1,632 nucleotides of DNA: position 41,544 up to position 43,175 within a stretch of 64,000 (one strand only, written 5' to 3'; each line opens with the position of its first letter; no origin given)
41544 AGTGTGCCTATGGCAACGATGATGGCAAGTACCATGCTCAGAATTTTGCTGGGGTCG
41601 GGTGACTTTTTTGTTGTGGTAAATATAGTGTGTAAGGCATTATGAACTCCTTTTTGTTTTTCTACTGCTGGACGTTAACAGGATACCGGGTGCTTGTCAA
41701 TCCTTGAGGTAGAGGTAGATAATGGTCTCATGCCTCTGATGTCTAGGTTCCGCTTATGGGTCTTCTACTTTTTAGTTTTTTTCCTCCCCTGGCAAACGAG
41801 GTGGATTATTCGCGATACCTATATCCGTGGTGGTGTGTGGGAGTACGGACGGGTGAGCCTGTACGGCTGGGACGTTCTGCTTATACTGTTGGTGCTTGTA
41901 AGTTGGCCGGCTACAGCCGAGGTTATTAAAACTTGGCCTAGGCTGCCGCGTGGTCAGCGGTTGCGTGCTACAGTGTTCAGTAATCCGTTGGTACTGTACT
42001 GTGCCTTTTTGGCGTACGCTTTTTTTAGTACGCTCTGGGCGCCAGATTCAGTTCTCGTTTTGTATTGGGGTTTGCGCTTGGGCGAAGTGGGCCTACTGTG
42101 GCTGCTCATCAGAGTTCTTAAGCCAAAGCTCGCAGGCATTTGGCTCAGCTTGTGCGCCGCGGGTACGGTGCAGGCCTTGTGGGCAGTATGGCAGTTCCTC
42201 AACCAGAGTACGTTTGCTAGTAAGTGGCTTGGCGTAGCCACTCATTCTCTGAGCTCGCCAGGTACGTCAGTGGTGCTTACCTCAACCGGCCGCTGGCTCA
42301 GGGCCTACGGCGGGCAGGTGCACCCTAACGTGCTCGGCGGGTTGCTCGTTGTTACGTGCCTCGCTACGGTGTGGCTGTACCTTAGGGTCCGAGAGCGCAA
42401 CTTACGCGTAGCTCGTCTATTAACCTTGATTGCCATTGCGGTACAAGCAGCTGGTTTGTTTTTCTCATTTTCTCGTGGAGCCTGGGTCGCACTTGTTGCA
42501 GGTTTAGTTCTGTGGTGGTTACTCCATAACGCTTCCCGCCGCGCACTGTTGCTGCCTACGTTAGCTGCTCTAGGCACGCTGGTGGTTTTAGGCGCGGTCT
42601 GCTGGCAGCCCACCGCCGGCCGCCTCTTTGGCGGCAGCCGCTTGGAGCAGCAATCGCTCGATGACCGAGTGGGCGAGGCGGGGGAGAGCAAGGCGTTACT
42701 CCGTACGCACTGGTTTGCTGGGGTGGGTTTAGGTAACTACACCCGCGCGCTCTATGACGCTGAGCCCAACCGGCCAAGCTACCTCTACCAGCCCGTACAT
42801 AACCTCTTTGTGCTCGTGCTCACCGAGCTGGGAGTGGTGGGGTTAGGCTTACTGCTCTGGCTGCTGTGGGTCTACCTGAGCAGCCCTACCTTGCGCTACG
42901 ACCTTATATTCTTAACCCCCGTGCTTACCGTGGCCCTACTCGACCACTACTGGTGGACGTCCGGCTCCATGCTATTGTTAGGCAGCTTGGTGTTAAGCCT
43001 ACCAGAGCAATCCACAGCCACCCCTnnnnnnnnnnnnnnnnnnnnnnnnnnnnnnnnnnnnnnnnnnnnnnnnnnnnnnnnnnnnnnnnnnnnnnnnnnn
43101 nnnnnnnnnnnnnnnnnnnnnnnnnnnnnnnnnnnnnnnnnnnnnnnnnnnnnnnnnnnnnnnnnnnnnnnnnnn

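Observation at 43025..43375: Tandem pair of promoter-to-terminator modules upstream of groESL that look like paralogous small RNAs built from a duplicated groE promoter/half-CIRCE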

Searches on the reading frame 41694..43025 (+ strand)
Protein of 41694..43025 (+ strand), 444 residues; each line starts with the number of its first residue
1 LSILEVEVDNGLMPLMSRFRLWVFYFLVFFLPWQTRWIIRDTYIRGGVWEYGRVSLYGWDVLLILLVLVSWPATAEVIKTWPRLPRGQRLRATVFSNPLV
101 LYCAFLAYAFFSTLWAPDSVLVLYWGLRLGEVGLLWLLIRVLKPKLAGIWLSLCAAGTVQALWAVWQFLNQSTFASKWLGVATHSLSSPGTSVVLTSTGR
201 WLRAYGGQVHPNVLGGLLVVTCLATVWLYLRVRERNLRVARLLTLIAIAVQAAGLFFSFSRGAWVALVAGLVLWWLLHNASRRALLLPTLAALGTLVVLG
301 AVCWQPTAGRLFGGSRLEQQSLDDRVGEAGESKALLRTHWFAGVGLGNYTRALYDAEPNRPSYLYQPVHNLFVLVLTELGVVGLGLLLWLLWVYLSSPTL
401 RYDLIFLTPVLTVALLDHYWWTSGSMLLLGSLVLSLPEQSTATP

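Call 40: find_homologous_proteins(query=window:41694-43025:+, max_evalue=1e-30)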
Query window:41694-43025:+ (444 aa): 842 proteins with E <= 1e-30 among 8000 candidates; the best 120 are listed.
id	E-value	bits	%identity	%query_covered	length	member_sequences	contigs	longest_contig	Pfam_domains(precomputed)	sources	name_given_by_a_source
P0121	1.6e-289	978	100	100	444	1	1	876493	PF04932.21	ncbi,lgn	-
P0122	2.0e-177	609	67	93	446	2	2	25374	PF04932.21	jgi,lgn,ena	-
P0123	5.1e-175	601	68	97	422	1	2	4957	PF04932.21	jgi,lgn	jgi:O-antigen ligase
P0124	3.6e-132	460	51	96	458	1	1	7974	PF04932.21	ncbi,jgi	jgi:hypothetical protein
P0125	1.4e-128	448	49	96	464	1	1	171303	PF04932.21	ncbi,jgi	jgi:hypothetical protein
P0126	6.3e-128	446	52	97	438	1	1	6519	PF04932.21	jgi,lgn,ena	-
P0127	9.9e-128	445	50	95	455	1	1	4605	PF04932.21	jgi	jgi:hypothetical protein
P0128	1.2e-127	445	52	96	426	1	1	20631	PF04932.21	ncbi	-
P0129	1.4e-124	435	50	96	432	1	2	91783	PF04932.21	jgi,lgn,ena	jgi:hypothetical protein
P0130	8.4e-124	432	51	95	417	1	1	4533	PF04932.21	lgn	-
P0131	3.1e-123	430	51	94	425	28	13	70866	PF04932.21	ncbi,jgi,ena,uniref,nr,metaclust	ncbi:MAG: hypothetical protein A2588_03500 [Candidatus Veblenbacteria bacterium RIFOXYD1_FULL_43_11]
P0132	4.3e-122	426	52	92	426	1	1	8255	PF04932.21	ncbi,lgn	-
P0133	1.3e-121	425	46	95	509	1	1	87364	PF04932.21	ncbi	ncbi:MAG: O-antigen ligase family protein [Patescibacteria group bacterium]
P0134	3.3e-121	424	48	93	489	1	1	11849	PF04932.21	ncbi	ncbi:MAG: O-antigen ligase family protein [Patescibacteria group bacterium]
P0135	1.9e-120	421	53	89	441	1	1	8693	PF04932.21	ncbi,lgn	ncbi:MAG: O-antigen ligase family protein [Patescibacteria group bacterium]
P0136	6.8e-119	416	48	92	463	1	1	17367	PF04932.21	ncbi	-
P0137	7.9e-118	412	51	89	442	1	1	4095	PF04932.21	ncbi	-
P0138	6.6e-117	409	51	95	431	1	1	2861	PF04932.21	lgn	-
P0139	1.0e-116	409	48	95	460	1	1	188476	PF04932.21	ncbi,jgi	ncbi:MAG: O-antigen ligase family protein [Patescibacteria group bacterium]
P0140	1.2e-116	408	46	96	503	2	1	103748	PF04932.21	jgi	-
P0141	1.4e-116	408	46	92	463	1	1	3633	PF04932.21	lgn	-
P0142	1.7e-116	408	46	96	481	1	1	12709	PF04932.21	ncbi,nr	ncbi:MAG: O-antigen ligase family protein [Candidatus Kerfeldbacteria bacterium]|nr:O-antigen ligase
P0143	2.9e-116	407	52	92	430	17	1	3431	PF04932.21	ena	-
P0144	8.0e-116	406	49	93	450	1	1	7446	PF04932.21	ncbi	-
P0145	1.2e-115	405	52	99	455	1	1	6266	PF04932.21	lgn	-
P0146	3.8e-115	404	46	94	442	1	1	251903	PF04932.21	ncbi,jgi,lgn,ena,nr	ncbi:O-antigen ligase family protein [Patescibacteria group bacterium]|nr:O-antigen ligase family pr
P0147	2.0e-113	398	51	95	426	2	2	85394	PF04932.21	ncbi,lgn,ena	-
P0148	1.3e-112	395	43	97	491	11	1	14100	PF04932.21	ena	-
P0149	4.7e-112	393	45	95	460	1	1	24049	PF04932.21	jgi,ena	-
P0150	2.0e-111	391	48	93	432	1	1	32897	PF04932.21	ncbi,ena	-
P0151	3.2e-111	391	50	97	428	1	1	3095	PF04932.21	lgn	-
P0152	4.6e-111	390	49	96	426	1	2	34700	PF04932.21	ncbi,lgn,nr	ncbi:MAG: O-antigen ligase family protein [Candidatus Veblenbacteria bacterium]|nr:O-antigen ligase 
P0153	2.1e-109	385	55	86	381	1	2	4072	PF04932.21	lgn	-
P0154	1.1e-106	376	45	95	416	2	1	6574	PF04932.21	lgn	-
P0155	1.4e-106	375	42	95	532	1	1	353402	PF04932.21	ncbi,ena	-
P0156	1.4e-106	375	49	96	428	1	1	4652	PF04932.21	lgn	-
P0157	3.3e-106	374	49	95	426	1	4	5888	PF04932.21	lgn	-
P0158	6.7e-106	373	47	95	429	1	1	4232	PF04932.21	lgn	-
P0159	2.3e-105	371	47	92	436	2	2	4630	PF04932.21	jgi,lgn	jgi:hypothetical protein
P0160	5.0e-104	367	46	93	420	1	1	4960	PF04932.21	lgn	-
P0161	7.4e-103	363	48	93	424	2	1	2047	PF04932.21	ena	-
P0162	1.5e-102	362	47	94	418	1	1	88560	PF04932.21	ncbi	-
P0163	3.7e-102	361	45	96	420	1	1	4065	PF04932.21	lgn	-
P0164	4.5e-102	360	48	94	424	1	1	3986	PF04932.21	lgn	-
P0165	8.2e-102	360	46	95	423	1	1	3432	PF04932.21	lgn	-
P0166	4.8e-101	357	45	90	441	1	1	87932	PF04932.21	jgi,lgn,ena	-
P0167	1.1e-99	353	44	92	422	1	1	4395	PF04932.21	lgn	-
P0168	2.6e-86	309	55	66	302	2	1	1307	PF04932.21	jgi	-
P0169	4.4e-85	304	43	89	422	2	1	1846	PF04932.21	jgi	-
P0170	1.9e-84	302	46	69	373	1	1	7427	PF04932.21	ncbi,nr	ncbi:MAG: O-antigen ligase family protein, partial [Candidatus Kerfeldbacteria bacterium]|nr:O-antig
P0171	7.0e-82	294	43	73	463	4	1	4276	PF04932.21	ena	-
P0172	1.8e-67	246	34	94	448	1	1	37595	PF04932.21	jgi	jgi:O-antigen ligase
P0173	2.9e-67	246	39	90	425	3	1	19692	PF04932.21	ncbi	-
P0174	6.8e-67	244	35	98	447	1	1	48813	PF04932.21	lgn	-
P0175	1.7e-66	243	35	91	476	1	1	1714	PF04932.21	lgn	-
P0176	3.7e-66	242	36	90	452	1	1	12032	PF04932.21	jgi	-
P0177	4.3e-66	242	36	95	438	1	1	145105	PF04932.21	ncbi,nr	ncbi:O-antigen ligase family protein [Candidatus Falkowbacteria bacterium]|nr:O-antigen ligase famil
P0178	7.1e-66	241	37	93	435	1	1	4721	PF04932.21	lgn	-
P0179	2.0e-65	240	38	99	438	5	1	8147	PF04932.21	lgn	-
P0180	2.5e-65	239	40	94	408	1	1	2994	PF04932.21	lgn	-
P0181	3.2e-65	239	37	100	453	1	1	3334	PF04932.21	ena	-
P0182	7.9e-65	238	35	96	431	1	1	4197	PF04932.21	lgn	-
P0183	1.8e-64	236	38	88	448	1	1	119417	PF04932.21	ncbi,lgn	-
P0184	2.1e-64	236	37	93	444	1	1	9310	PF04932.21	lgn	-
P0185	6.8e-64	235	36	92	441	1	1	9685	PF04932.21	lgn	-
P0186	9.0e-64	234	36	95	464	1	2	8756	PF04932.21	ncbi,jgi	jgi:O-antigen ligase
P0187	9.4e-64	234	37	82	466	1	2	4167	PF04932.21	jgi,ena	-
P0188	1.1e-63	234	40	92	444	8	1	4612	PF04932.21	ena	-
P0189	1.5e-63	233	38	91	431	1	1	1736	PF04932.21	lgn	-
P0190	1.8e-63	233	36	99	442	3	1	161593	PF04932.21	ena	-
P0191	2.0e-63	233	37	92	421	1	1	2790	PF04932.21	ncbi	-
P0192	3.1e-63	232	37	96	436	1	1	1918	PF04932.21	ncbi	-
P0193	6.4e-63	231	35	80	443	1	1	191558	PF04932.21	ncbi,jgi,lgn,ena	ncbi:MAG: O-antigen ligase family protein [Patescibacteria group bacterium]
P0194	7.5e-63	231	39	92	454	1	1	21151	PF04932.21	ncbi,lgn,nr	ncbi:MAG: O-antigen ligase family protein [Candidatus Komeilibacteria bacterium]|nr:O-antigen ligase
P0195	1.3e-62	230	35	97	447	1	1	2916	PF04932.21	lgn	-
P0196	1.5e-62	230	36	96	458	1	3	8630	PF04932.21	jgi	jgi:O-antigen ligase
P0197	2.7e-62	229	37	90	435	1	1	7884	PF04932.21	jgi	jgi:O-antigen ligase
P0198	2.8e-62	229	36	96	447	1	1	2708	PF04932.21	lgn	-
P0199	2.9e-62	229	37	87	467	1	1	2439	PF04932.21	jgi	-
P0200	3.3e-62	229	35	95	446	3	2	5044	PF04932.21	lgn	-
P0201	5.7e-62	228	35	96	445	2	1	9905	PF04932.21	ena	-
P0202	7.8e-62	228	35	96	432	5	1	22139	PF04932.21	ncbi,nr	ncbi:O-antigen ligase family protein [Patescibacteria group bacterium]|nr:O-antigen ligase family pr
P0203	1.6e-61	227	36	92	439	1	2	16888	PF04932.21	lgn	-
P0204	1.6e-61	227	33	90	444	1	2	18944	PF04932.21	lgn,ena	-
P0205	2.3e-61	226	36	93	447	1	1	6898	PF04932.21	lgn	-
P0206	3.4e-61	226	35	90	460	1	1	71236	PF04932.21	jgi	jgi:O-antigen ligase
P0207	3.8e-61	226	37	95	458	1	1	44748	PF11992.14,PF04932.21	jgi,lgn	jgi:O-antigen ligase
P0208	4.9e-61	225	36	94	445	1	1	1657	PF04932.21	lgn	-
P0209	5.7e-61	225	33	80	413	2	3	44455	PF04932.21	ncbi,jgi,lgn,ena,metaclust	metaclust:\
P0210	6.8e-61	225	34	90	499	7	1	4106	PF04932.21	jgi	-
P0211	9.7e-61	224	34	96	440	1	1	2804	PF04932.21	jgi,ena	-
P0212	1.3e-60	224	34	96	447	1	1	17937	PF04932.21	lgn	-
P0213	1.4e-60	224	36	95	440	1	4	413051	PF04932.21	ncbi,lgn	-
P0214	1.5e-60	224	35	95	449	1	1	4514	PF04932.21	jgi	-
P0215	1.5e-60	224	39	89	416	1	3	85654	PF04932.21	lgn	-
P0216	2.0e-60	223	36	93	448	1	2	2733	PF04932.21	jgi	jgi:hypothetical protein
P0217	2.7e-60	223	36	90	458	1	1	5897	PF04932.21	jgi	jgi:O-antigen ligase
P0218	2.9e-60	223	36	96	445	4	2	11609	PF04932.21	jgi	-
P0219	3.0e-60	223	35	97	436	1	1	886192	PF04932.21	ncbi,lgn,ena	-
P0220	3.4e-60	222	37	91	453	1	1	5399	PF04932.21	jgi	jgi:O-antigen ligase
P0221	3.8e-60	222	34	97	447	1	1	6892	PF04932.21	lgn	-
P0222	4.1e-60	222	36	92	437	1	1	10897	PF04932.21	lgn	-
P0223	4.8e-60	222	31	92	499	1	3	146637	PF04932.21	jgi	-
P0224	5.8e-60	222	33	93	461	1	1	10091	PF04932.21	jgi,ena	-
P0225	9.6e-60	221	36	93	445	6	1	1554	PF04932.21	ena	-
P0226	1.4e-59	220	32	97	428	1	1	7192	PF04932.21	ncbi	-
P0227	1.5e-59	220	36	90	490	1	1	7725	PF04932.21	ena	-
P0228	1.6e-59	220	33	89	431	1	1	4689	PF04932.21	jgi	-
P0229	1.7e-59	220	33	93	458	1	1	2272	PF04932.21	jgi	-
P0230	2.3e-59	220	34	96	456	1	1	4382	PF04932.21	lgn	-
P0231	2.4e-59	220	36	90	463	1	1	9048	PF04932.21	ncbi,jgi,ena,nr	ncbi:hypothetical protein DRH27_01835 [Candidatus Falkowbacteria bacterium]|nr:MAG: hypothetical pro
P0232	3.5e-59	219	36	91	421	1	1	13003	PF04932.21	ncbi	-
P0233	5.5e-59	218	31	97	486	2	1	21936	PF04932.21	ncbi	ncbi:MAG: O-antigen ligase family protein [Candidatus Kuenenbacteria bacterium]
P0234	6.5e-59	218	38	90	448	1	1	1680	PF04932.21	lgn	-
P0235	7.2e-59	218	35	89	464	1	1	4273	PF04932.21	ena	-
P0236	9.8e-59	218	35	93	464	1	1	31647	PF04932.21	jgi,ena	-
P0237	1.1e-58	217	37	94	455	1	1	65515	PF04932.21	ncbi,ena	-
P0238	1.4e-58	217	35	82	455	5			PF04932.21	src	-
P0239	1.4e-58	217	33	80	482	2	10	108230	PF04932.21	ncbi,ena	-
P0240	1.6e-58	217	34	99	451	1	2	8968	PF04932.21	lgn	-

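Call 41: find_encoding_contigs(protein=P0122, flank=3000, max_places=3)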
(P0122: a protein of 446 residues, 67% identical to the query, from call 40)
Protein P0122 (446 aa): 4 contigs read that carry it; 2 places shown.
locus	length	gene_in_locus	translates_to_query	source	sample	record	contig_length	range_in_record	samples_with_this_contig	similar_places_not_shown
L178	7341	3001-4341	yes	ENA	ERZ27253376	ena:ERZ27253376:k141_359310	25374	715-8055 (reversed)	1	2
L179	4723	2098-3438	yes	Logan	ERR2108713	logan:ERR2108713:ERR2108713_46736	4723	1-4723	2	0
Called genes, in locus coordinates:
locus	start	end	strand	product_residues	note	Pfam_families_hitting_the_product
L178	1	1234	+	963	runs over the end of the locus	PF00005:ABC_tran (faint), PF02463:SMC_N (faint), PF03193:RsgA_GTPase (faint), PF13191:AAA_16 (faint), PF13476:AAA_23 (faint), PF13481:AAA_25 (faint), PF17760:UvrA_inter, PF17755:UvrA_DNA-bind, +4 more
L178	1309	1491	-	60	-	-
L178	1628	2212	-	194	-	-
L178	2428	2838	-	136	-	-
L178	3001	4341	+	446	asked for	PF04932:Wzy_C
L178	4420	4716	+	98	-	PF00166:Cpn10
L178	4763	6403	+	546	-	PF00118:Cpn60_TCP1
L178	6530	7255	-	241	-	PF01978:TrmB, PF09339:HTH_IclR (faint), PF24033:DUF7342 (weak)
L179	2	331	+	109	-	?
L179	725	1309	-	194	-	-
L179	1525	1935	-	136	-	-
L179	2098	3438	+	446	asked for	PF04932:Wzy_C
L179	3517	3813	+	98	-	PF00166:Cpn10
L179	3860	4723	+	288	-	?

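Call 42: find_encoding_contigs(protein=P0123, flank=3000, max_places=3)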
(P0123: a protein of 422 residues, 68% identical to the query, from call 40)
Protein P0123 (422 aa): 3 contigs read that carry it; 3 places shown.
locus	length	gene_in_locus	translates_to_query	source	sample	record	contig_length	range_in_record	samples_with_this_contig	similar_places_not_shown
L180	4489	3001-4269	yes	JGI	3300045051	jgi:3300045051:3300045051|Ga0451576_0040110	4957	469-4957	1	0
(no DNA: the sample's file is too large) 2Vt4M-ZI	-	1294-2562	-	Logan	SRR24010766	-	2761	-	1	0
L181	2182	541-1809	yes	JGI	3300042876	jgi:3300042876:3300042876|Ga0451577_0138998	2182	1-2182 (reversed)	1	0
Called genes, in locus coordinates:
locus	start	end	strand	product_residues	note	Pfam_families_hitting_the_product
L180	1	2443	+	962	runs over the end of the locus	PF00005:ABC_tran (faint), PF02463:SMC_N (faint), PF13191:AAA_16 (faint), PF13476:AAA_23 (faint), PF13481:AAA_25 (faint), PF13555:AAA_29 (faint), PF17760:UvrA_inter, PF17755:UvrA_DNA-bind, +2 more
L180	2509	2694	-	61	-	-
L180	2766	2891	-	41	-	-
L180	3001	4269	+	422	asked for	PF04932:Wzy_C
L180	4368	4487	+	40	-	?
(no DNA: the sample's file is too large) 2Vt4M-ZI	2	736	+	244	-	?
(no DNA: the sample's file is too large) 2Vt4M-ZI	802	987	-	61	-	-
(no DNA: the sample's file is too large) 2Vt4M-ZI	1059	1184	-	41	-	-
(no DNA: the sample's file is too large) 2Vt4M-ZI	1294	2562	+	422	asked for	PF04932:Wzy_C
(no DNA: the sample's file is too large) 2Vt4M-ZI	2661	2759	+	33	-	?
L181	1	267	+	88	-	?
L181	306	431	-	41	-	-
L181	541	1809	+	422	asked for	PF04932:Wzy_C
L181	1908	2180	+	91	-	?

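Call 71: find_encoding_contigs(protein=P0121, flank=1500, max_places=5)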
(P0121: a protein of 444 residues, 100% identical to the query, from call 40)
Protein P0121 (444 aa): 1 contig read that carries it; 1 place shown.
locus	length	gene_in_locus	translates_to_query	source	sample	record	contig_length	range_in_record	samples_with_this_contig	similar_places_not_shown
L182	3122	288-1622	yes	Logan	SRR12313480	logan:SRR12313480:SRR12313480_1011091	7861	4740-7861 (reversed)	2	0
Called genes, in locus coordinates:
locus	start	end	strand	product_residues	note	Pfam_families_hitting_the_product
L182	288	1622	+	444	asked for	PF04932:Wzy_C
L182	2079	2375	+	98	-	PF00166:Cpn10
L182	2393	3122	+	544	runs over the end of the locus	PF00118:Cpn60_TCP1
